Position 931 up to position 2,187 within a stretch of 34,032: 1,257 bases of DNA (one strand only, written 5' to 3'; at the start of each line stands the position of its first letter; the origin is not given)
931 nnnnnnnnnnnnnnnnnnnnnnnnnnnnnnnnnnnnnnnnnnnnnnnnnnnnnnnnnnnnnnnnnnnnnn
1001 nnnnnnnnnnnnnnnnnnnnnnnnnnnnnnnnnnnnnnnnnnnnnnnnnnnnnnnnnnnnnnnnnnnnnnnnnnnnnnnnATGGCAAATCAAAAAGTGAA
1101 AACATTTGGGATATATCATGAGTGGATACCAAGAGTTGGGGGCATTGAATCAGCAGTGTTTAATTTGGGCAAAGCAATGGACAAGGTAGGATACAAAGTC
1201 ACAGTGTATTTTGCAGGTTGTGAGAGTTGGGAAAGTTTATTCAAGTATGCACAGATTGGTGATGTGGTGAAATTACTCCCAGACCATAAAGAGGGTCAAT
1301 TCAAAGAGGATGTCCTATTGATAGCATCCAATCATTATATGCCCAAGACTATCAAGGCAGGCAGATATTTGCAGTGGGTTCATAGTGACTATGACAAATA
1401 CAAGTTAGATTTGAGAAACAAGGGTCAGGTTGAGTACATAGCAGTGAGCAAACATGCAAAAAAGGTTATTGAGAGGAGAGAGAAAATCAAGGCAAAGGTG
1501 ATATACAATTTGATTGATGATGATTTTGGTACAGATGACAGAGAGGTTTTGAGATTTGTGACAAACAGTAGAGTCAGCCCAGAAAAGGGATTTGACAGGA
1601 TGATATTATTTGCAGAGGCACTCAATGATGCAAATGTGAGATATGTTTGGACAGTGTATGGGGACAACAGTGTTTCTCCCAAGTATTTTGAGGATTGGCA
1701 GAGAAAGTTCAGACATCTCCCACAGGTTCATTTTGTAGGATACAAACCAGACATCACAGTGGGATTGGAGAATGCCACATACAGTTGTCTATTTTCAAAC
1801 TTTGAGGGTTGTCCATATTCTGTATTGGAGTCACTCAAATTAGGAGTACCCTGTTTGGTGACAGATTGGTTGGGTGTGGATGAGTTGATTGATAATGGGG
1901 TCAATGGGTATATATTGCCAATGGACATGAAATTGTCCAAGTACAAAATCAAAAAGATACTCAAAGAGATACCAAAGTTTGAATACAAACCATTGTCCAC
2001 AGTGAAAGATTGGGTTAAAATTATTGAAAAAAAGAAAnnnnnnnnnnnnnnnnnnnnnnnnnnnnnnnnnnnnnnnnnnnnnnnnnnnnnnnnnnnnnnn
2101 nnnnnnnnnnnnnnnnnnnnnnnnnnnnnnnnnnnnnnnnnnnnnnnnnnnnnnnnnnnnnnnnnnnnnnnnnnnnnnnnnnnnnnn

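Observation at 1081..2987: Translationally coupled glycosyltransferase + ParB/Srx-methyltransferase module with no obvious substrate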

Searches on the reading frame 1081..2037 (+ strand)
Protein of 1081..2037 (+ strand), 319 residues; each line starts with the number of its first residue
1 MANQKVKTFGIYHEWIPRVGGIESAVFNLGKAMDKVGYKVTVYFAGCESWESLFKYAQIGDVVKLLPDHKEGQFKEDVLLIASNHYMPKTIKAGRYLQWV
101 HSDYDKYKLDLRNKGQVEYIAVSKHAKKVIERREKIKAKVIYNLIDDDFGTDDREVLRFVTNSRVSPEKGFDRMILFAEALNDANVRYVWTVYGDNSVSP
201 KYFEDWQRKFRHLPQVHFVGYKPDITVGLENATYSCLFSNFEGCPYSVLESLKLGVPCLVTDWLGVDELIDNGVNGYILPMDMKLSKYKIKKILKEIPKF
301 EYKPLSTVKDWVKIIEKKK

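Call 3: search_protein_families(library=pfam, proteins=[window:1081-2037:+], max_evalue=0.1)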
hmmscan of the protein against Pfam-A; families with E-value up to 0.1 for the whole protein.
window:1081-2037:+ (319 aa): 4 families
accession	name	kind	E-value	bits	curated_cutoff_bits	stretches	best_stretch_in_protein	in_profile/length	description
PF00534.26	Glycos_transf_1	-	4.5e-17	62.6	26.4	1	159-296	18-158/172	Glycosyl transferases group 1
PF13692.12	Glyco_trans_1_4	-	4.6e-14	53.3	27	1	160-283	5-129/142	Glycosyl transferases group 1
PF13439.12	Glyco_transf_4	-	1.3e-06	28.9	28.5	1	19-63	1-40/170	Glycosyltransferase Family 4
PF20706.3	GT4-conflict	-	0.025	14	26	0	225-275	275-325/385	Family 4 Glycosyltransferase in conflict systems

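Call 4: search_protein_families(library=phrogs, proteins=[window:1081-2037:+], max_evalue=0.01)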
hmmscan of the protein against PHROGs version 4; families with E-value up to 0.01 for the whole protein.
window:1081-2037:+ (319 aa): 1 family
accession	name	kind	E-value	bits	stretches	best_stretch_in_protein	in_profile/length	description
phrog_2170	-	moron, auxiliary metabolic gene and host takeover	3.6e-07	30.6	1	118-272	130-296/374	glycosyltransferase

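Call 20: search_solved_structures(query=window:1081-2037:+, max_evalue=0.01, show_alignments=0)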
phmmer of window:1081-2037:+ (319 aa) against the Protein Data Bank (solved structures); distinct sequences matched with E-value up to 0.01: 12.
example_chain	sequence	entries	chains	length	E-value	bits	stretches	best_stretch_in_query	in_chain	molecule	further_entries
7ec7_A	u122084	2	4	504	2.6e-08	36.4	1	140-287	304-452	Glycosyl transferase, group 1 family protein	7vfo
7ec3_A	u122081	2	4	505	2.7e-08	36.4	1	140-287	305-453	Glycosyl transferase, group 1 family protein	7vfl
7ec1_A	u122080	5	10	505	2.7e-08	36.4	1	140-287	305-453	Glycosyl transferase, group 1 family protein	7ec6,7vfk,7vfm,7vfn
8qoy_A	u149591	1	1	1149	0.00017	23.9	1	158-270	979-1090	TagF-like capsule polymerase Cps3D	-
5n7z_A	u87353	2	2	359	0.00034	22.9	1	228-278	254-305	Lipopolysaccharide 1,6-galactosyltransferase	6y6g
5n80_A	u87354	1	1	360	0.00034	22.9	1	228-278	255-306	Lipopolysaccharide 1,6-galactosyltransferase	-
6y6i_A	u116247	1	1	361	0.00034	22.9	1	228-278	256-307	Lipopolysaccharide 1,6-galactosyltransferase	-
8dvz_A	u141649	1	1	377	0.0053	19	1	169-281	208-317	N, N'-diacetylbacillosaminyl-diphospho-undecaprenol alpha-1,3-N-acetylgalactosaminyltransf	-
5e9t_A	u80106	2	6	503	0.0062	18.7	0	84-283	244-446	Glycosyltransferase Gtf1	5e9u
8dqd_A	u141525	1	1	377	0.0074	18.5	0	169-281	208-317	N, N'-diacetylbacillosaminyl-diphospho-undecaprenol alpha-1,3-N-acetylgalactosaminyltransf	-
4xyw_A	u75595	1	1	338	0.0084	18.3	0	203-300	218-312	O-antigen biosynthesis glycosyltransferase WbnH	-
5d00_A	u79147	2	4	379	0.0087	18.3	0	232-281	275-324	N-acetyl-alpha-D-glucosaminyl L-malate synthase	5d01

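Call 35: find_homologous_proteins(query=window:1081-2037:+, max_evalue=0.00001)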
Query window:1081-2037:+ (319 aa): 97 proteins with E <= 0.00001 among 1285 candidates.
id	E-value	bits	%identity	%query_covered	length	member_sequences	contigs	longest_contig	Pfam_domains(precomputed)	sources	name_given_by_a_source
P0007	2.3e-216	735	100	100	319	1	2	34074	PF00534.27,PF13439.13,PF13692.13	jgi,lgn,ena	-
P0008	7.6e-166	569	75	100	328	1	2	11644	PF00534.27,PF13439.13,PF13692.13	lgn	-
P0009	3.2e-127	442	61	98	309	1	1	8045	PF00534.27,PF13439.13,PF13692.13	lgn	-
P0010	1.1e-122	427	61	98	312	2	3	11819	PF00534.27,PF13439.13,PF13692.13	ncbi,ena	-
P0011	3.2e-122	426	60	98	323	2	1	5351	PF00534.27,PF13439.13,PF13692.13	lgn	-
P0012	1.6e-121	423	61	97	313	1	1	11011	PF00534.27,PF13439.13,PF13692.13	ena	-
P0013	1.6e-120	420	61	96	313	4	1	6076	PF00534.27,PF13439.13,PF13692.13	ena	-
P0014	1.9e-119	417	61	97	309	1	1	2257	PF00534.27,PF13439.13,PF20706.4,PF13692.13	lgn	-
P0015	3.9e-119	416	59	98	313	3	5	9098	PF00534.27,PF13439.13,PF13692.13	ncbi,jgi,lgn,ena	-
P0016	4.6e-119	415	60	97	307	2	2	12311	PF00534.27,PF13439.13,PF20706.4,PF13692.13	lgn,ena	-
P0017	8.7e-116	404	59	98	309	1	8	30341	PF00534.27,PF13439.13,PF20706.4,PF13692.13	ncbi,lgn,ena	-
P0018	2.4e-115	403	57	98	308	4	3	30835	PF00534.27,PF13439.13,PF13692.13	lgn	-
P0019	9.8e-114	398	57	98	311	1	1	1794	PF00534.27,PF13439.13,PF20706.4,PF13692.13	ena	-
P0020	1.5e-113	397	57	98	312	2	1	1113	PF00534.27,PF13439.13,PF13692.13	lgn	-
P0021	3.3e-113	396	57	98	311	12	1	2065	PF00534.27,PF13692.13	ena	-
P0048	9.5e-100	352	50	96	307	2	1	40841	PF00534.27,PF13439.13,PF13692.13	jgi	jgi:glycosyltransferase involved in cell wall biosynthesis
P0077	8.1e-76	273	44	96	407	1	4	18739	PF00534.27,PF13692.13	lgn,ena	-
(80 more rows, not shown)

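Call 36: find_encoding_contigs(protein=P0017, flank=6000, max_places=2)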
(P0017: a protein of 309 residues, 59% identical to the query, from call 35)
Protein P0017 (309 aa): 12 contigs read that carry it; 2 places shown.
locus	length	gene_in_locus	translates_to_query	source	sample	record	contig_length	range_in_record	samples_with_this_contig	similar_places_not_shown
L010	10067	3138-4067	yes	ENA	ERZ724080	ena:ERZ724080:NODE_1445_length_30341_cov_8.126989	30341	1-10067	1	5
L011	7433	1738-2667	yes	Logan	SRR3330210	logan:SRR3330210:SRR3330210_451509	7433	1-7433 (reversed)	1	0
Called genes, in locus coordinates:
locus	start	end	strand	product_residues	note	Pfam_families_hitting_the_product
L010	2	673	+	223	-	?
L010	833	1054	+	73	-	-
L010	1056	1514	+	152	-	-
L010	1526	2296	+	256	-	PF01551:Peptidase_M23, PF08614:ATG16 (weak)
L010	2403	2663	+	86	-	-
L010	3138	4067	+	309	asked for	PF20706:GT4-conflict (faint), PF13439:Glyco_transf_4 (faint), PF00534:Glycos_transf_1, PF13692:Glyco_trans_1_4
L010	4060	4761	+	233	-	PF01973:MptE-like (weak)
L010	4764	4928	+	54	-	-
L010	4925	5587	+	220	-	PF17338:GP88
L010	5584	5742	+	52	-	-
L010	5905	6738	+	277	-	-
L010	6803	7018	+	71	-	-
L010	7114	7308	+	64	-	-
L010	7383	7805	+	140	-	-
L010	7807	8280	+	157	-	PF10263:SprT-like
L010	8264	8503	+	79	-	-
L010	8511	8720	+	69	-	-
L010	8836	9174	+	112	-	-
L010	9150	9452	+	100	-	-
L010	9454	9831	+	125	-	-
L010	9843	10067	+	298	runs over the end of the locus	PF18780:HNH_repeat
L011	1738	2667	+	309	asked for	PF20706:GT4-conflict (faint), PF13439:Glyco_transf_4 (faint), PF00534:Glycos_transf_1, PF13692:Glyco_trans_1_4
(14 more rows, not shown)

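Call 37: find_encoding_contigs(protein=P0048, flank=6000, max_places=1)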
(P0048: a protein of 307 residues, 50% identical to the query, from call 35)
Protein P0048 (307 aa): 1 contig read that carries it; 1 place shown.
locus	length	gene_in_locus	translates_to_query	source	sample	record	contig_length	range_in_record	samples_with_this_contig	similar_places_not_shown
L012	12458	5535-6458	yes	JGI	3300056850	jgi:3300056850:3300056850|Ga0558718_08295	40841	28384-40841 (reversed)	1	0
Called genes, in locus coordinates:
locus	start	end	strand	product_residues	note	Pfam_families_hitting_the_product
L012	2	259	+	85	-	?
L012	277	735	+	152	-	-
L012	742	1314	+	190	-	-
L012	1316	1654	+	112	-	-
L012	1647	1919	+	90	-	PF05284:DUF736 (weak)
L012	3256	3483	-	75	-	-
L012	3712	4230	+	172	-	-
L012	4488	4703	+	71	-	-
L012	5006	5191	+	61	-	-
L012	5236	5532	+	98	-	-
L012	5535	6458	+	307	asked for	PF13439:Glyco_transf_4 (faint), PF00534:Glycos_transf_1, PF13692:Glyco_trans_1_4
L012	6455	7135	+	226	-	-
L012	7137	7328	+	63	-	-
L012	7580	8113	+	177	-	-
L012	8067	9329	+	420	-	PF04466:Terminase_3, PF03237:Terminase_6N (weak), PF17288:Terminase_3C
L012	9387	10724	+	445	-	PF05133:SPP1_portal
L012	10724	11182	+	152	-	-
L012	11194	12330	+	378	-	PF04233:Phage_Mu_F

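Call 38: find_encoding_contigs(protein=P0077, flank=6000, max_places=1)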
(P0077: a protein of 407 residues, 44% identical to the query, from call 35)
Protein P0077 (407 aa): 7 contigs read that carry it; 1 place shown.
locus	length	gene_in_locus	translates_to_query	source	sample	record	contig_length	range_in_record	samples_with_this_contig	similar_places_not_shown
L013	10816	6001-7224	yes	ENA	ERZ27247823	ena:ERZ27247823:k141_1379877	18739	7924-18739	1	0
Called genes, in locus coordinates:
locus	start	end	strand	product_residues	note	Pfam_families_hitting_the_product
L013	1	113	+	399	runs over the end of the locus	PF03796:DnaB_C, PF06745:ATPase (weak)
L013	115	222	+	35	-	-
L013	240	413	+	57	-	-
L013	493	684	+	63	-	-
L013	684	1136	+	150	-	PF04098:Rad52_Rad22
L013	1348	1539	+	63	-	-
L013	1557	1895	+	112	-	-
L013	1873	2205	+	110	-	-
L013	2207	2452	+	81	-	-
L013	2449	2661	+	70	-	-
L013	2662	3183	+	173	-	-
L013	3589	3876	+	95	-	-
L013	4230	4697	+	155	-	-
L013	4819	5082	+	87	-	-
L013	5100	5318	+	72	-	-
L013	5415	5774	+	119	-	PF05766:NinG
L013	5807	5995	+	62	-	-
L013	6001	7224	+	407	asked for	PF00534:Glycos_transf_1, PF13692:Glyco_trans_1_4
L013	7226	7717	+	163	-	-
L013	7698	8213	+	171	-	PF13489:Methyltransf_23 (weak), PF13649:Methyltransf_25 (weak)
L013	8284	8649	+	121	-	-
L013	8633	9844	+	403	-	PF03237:Terminase_6N (weak), PF17289:Terminase_6C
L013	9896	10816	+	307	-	?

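Call 45: search_protein_families(library=pfam, proteins=[L013:7226-7714:+, L013:7698-8210:+, L012:6455-7132:+, L010:4060-4758:+, L013:6001-7221:+, L010:4925-5584:+], max_evalue=1)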
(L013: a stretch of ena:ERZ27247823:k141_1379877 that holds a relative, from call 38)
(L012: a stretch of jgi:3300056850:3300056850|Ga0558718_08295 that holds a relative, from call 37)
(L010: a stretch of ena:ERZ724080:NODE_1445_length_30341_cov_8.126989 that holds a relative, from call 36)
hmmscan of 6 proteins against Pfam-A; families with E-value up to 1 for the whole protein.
L013:7226-7714:+ (163 aa): 5 families
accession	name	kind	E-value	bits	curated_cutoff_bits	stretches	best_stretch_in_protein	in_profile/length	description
PF13238.12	AAA_18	-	0.0021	18.9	29.4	1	7-66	1-64/128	AAA domain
PF02224.24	Cytidylate_kin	-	0.021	15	26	1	7-83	1-79/211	Cytidylate kinase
PF01583.26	APS_kinase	-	0.022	15.2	21.1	1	6-63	4-61/152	Adenylylsulphate kinase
PF08433.16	KTI12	-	0.072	13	22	1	6-63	3-62/271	Chromatin associated protein KTI12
PF23384.1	DUF7098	-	0.099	13.1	27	1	4-59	2-56/81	Family of unknown function (DUF7098)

L013:7698-8210:+ (171 aa): 5 families
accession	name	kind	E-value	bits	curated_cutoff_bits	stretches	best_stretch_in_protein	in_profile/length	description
PF13489.12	Methyltransf_23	-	2.8e-06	27.6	27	1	13-110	12-106/164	Methyltransferase domain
PF13649.12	Methyltransf_25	-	1.2e-05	26.4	27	1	27-109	1-90/97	Methyltransferase domain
PF08242.18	Methyltransf_12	-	3.3e-05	25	30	1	28-109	1-89/98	Methyltransferase domain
PF08241.18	Methyltransf_11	-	0.019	16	21.2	1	29-108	2-83/95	Methyltransferase domain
PF05175.20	MTS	-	0.07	13.2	23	1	18-108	27-122/170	Methyltransferase small domain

L012:6455-7132:+ (226 aa): 2 families
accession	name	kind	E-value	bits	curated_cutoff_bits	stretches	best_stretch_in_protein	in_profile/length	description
PF01973.23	MptE-like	-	3.7e-05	24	34.6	1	51-152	70-166/171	6-hydroxymethylpterin diphosphokinase MptE-like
PF13903.11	Claudin_2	-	0.42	10.8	29.1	0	169-196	26-50/192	PMP-22/EMP/MP20/Claudin tight junction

L010:4060-4758:+ (233 aa): 1 family
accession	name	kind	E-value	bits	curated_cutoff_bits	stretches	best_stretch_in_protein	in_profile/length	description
PF01973.23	MptE-like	-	1.8e-06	28.3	34.6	1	13-161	24-166/171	6-hydroxymethylpterin diphosphokinase MptE-like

L013:6001-7221:+ (407 aa): 6 families
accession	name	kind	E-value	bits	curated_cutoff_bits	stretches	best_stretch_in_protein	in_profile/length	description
PF00534.26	Glycos_transf_1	-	4.7e-19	69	26.4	1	241-372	12-141/172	Glycosyl transferases group 1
PF13692.12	Glyco_trans_1_4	-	1e-16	61.9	27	1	257-372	15-125/142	Glycosyl transferases group 1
PF13439.12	Glyco_transf_4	-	4e-05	24.2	28.5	1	109-144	1-36/170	Glycosyltransferase Family 4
PF20706.3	GT4-conflict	-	0.00048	19.7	26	1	265-368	220-326/385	Family 4 Glycosyltransferase in conflict systems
PF13967.11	RSN1_TM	-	0.048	13.8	27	1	178-235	48-102/156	Late exocytosis, associated with Golgi transport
PF08323.17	Glyco_transf_5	-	0.14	12.3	22.7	1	107-221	11-125/239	Starch synthase catalytic domain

L010:4925-5584:+ (220 aa): 2 families
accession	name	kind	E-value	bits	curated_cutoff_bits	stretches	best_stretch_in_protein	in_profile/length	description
PF17338.8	GP88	-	5.4e-33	115.2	24.4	1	16-195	27-212/230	Gene product 88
PF20330.3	DUF6625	-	0.024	14.9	27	1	104-143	11-45/267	Family of unknown function (DUF6625)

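Call 50: find_related_loci(query=A4, collection=genome_contigs, flank=8000)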
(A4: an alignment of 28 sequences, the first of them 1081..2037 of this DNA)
Query A4 (319 aa) in genome_contigs; peptide patterns used: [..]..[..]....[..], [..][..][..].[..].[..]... (x = any residue, [..] = any of these).
22 stretches matched a pattern; 9 encode a relative of the query (tblastn E <= 1e-3); 9 distinct loci.
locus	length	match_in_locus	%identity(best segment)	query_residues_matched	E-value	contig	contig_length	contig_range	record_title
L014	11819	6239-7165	61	4-315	7e-124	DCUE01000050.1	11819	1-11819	MAG TPA_asm: Candidatus Dojkabacteria bacterium UBA2222 UBA2222_contig_147607, whole genome shotgun sequence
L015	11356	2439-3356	59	6-317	2e-121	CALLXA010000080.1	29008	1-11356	MAG TPA_asm: uncultured bacterium isolate SRR3330206_bin.35_CONCOCT_v1.1_MAG genome assembly, contig: ERZ724085.1296, wh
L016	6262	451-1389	56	7-319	2e-117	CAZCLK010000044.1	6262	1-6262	MAG TPA_asm: uncultured Oscillospiraceae bacterium isolate SRP192927_co7_442 genome assembly, contig: NODE_28826_length_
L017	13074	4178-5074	31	11-315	1e-28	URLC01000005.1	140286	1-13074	uncultured Tenericutes bacterium isolate UMGS1110 genome assembly, contig: NODE_13_length_140286_cov_9.01875, whole geno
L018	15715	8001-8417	27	137-272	3e-7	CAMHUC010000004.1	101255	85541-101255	MAG: uncultured bacterium isolate SRR11784295_bin.23_metaWRAP_v1.3_MAG genome assembly, contig: ERZ12202610.57, whole ge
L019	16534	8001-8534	26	120-279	6e-7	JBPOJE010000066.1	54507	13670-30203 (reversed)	MAG: Armatimonadota bacterium isolate MAG_6077 c_000000609529, whole genome shotgun sequence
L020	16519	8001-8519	26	139-290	3e-6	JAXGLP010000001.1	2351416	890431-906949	MAG: Armatimonadota bacterium isolate AnMBR.bin211 bin211_1, whole genome shotgun sequence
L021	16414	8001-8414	25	137-271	7e-6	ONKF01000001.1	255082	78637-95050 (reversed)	uncultured Prevotellaceae bacterium isolate RUG379 genome assembly, contig: scaffold_25, whole genome shotgun sequence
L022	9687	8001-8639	22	84-278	9e-6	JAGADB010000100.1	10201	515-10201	MAG: Clostridia bacterium isolate RGIG8332 Water_buffalos_Rumen.Co__c4864274, whole genome shotgun sequence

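Call 53: search_protein_families(library=ncbifam, proteins=[window:1081-2037:+, L013:7226-7714:+, L010:4060-4758:+], max_evalue=0.05)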
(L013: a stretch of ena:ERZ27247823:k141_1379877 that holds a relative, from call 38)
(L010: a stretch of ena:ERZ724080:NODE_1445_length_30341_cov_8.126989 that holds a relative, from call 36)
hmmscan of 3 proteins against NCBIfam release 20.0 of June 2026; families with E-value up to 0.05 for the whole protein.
window:1081-2037:+ (319 aa): 19 families
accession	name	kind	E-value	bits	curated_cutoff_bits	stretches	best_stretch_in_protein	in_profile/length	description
NF047881.1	glyco_SdgB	exception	1.9e-11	43.3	800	1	112-284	270-449/496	serine-aspartate repeat adhesin O-glycosyltransferase SdgB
NF047880.1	glyco_SdgA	exception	9.4e-11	40.9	800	1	146-301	305-461/488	serine-aspartate repeat adhesin O-glycosyltransferase SdgA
NF041876.1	EPS_EpsE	equivalog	3.2e-09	36.5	400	1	154-281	212-345/389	exopolysaccharide biosynthesis GT4 family glycosyltransferase EpsE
NF007396.0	PRK09922.1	equivalog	5e-08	32.2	385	1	139-279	161-308/361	lipopolysaccharide 1,6-galactosyltransferase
TIGR03088.1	stp2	hypoth_equivalog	1.3e-07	31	409.05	1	216-282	257-323/374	TIGR03088 family PEP-CTERM/XrtA system glycosyltransferase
TIGR03999.1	thiol_BshA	equivalog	4.7e-07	29.1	273.7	1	206-283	247-325/375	N-acetyl-alpha-D-glucosaminyl L-malate synthase BshA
TIGR04157.1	glyco_rSAM_CFB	subfamily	5.2e-07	29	400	1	236-292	305-361/406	TIGR04157 family glycosyltransferase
NF046085.1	XrtY_assoc_Gly1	equivalog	7.4e-07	28.3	400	1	139-299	185-352/387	XrtY-associated glycosyltransferase XYAG1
NF041010.1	glycosy_Agl16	equivalog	1.9e-06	27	575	1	118-284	136-307/352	glycosylation protein Agl16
NF038229.1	Glyco4_Geo_Pelo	equivalog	1.9e-05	23.8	400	1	153-285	158-291/338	GPMC system family 4 glycosyltransferase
NF012034.0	PRK15490.1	equivalog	2.3e-05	23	813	1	208-280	449-521/578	Vi polysaccharide biosynthesis glycosyltransferase TviE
NF050056.1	ProtGlycPglH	equivalog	6.2e-05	22.2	600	1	184-295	208-318/354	GalNAc-alpha-(1->4)-GalNAc-alpha-(1->3)-diNAcBac-PP-undecaprenol alpha-1,4-N-acetyl-D-galactosaminyltransferase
NF038295.1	EPS_HpsP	equivalog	6.3e-05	22.1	550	1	147-296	199-352/388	hormogonium polysaccharide biosynthesis glycosyltransferase HpsP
NF011726.0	PRK15179.1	equivalog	0.00024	19.6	733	1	205-282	565-642/694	Vi polysaccharide biosynthesis protein TviE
TIGR04005.1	wcaL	equivalog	0.0037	16.2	537.6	1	240-282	313-355/406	colanic acid biosynthesis glycosyltransferase WcaL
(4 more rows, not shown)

L013:7226-7714:+ (163 aa): 6 families
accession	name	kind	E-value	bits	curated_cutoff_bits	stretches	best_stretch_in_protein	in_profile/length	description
NF005115.0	PRK06547.1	equivalog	0.0018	17.7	173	1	6-50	17-60/172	hypothetical protein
NF004861.0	PRK06217.1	equivalog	0.0062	15.9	203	1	7-86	4-80/183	hypothetical protein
NF005252.0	PRK06762.1-3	equivalog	0.017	14.9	258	1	5-33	12-40/189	hypothetical protein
NF003259.0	PRK04220.1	equivalog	0.025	13.9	343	0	6-38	94-127/306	2-phosphoglycerate kinase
TIGR00235.1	udk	equivalog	0.034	13.8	220.3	1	5-44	7-49/207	uridine kinase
TIGR00017.1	cmk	equivalog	0.042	13.5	135.55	0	6-63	4-62/217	(d)CMP kinase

L010:4060-4758:+ (233 aa): 0 families

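Call 68: find_related_loci(query=A4, collection=viral_contigs, flank=10000)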
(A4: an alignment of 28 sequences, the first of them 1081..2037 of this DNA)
Query A4 (319 aa) in viral_contigs; peptide patterns used: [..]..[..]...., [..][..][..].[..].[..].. (x = any residue, [..] = any of these).
38 stretches matched a pattern; 11 encode a relative of the query (tblastn E <= 1e-3); 11 distinct loci.
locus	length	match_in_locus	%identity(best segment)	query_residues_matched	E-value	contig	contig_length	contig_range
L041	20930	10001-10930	57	3-317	2e-119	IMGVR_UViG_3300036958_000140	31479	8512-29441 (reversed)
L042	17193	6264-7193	58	11-318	3e-119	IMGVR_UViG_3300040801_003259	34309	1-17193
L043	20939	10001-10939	56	7-319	3e-117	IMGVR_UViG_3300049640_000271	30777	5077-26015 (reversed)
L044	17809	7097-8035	56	7-319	4e-117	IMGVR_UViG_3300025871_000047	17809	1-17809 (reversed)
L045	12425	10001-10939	53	5-315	2e-108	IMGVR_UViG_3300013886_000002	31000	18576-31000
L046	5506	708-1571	50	9-298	4e-89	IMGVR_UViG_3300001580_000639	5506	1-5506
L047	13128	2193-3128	45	9-317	8e-87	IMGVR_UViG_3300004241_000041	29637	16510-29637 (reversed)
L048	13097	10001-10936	45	9-317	8e-87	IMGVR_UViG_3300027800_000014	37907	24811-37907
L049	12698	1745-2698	37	4-319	2e-57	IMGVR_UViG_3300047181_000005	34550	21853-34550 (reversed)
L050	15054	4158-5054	31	11-315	2e-28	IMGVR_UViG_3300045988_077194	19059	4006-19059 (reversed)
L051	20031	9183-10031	25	12-316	2e-21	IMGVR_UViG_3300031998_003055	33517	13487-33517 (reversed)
